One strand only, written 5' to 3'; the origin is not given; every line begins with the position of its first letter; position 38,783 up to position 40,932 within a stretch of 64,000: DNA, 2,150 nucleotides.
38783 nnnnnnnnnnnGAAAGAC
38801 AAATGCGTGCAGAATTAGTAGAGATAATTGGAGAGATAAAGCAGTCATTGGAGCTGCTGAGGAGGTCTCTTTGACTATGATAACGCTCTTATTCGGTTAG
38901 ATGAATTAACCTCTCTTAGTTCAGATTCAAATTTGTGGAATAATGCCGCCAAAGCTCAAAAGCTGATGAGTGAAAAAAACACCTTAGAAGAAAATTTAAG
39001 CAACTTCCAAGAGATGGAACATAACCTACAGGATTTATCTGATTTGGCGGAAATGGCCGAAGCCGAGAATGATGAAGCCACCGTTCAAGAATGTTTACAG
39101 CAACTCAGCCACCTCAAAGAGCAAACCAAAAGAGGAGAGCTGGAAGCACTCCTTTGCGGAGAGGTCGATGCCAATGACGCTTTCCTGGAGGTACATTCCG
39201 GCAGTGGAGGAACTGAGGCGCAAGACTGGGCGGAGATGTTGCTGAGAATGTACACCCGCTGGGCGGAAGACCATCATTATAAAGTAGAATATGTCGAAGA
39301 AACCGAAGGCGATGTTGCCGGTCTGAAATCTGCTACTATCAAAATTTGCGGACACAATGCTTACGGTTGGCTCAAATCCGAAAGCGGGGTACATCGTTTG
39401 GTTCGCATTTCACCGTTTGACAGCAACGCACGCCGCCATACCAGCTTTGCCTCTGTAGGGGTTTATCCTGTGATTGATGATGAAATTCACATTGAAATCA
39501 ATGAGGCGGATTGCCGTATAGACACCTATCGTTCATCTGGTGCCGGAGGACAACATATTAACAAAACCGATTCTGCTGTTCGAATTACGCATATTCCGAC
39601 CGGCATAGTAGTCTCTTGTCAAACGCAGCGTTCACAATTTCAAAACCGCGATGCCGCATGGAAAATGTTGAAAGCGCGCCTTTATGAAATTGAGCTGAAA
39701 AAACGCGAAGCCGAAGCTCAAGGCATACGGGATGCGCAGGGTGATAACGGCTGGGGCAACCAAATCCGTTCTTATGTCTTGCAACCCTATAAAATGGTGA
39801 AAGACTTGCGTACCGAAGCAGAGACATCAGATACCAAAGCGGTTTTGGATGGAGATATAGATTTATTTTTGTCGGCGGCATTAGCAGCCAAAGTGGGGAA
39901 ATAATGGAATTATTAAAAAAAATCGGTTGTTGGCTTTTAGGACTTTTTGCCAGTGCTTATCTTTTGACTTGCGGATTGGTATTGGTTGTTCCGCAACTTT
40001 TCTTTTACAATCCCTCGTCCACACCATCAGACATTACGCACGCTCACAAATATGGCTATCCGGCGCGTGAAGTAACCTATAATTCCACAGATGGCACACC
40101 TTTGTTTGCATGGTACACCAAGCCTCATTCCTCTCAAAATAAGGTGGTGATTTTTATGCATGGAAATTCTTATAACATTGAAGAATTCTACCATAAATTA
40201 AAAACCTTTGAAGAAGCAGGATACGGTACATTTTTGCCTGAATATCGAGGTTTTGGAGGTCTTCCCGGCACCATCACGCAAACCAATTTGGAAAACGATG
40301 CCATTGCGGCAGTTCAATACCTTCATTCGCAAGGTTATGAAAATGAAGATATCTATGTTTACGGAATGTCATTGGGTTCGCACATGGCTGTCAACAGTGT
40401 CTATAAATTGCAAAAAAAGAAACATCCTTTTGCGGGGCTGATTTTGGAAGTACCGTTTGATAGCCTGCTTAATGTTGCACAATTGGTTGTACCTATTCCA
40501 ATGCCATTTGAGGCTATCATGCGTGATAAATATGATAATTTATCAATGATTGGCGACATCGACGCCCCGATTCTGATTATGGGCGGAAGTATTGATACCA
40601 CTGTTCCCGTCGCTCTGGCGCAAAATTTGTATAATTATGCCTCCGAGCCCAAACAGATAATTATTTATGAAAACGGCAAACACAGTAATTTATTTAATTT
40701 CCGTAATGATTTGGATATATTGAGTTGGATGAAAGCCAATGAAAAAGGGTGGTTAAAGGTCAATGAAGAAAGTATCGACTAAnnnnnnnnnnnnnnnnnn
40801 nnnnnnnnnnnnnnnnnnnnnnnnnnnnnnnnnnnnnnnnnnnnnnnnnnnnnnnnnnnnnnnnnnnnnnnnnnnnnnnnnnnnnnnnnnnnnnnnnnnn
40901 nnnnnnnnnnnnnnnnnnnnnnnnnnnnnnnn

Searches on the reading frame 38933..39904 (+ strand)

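Call 39: search_protein_families(library=pfam, proteins=[window:38933-39904:+], max_evalue=0.00001)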
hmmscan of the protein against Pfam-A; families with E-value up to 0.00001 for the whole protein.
window:38933-39904:+ (323 aa): 2 families
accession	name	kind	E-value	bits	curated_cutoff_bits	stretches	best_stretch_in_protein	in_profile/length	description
PF03462.23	PCRF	-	1.5e-56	191.7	24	1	1-175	17-194/194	PCRF domain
PF00472.26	RF-1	-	2.3e-43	147.2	35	1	183-293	1-116/116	RF-1 domain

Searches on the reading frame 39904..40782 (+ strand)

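Call 39: search_protein_families(library=pfam, proteins=[window:39904-40782:+], max_evalue=0.00001)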
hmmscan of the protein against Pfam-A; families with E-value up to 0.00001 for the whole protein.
window:39904-40782:+ (292 aa): 6 families
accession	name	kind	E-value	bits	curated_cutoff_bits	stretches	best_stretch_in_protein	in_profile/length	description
PF12146.15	Hydrolase_4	-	8.4e-15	55.2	27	1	78-185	3-110/239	Serine aminopeptidase, S33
PF00561.26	Abhydrolase_1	-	4.7e-09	36.7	25.8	1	81-184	2-102/245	alpha/beta hydrolase fold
PF05448.18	AXE1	-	5.1e-09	35.8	21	0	56-123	58-126/321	Acetyl xylan esterase (AXE1)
PF20434.5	BD-FAE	-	1.5e-07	31.6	26.8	0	75-165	9-106/215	BD-FAE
PF00326.27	Peptidase_S9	-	1.2e-06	28.6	22.6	1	95-276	3-206/213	Prolyl oligopeptidase family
PF01738.24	DLH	-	4.9e-06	26.7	21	0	127-286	75-209/217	Dienelactone hydrolase family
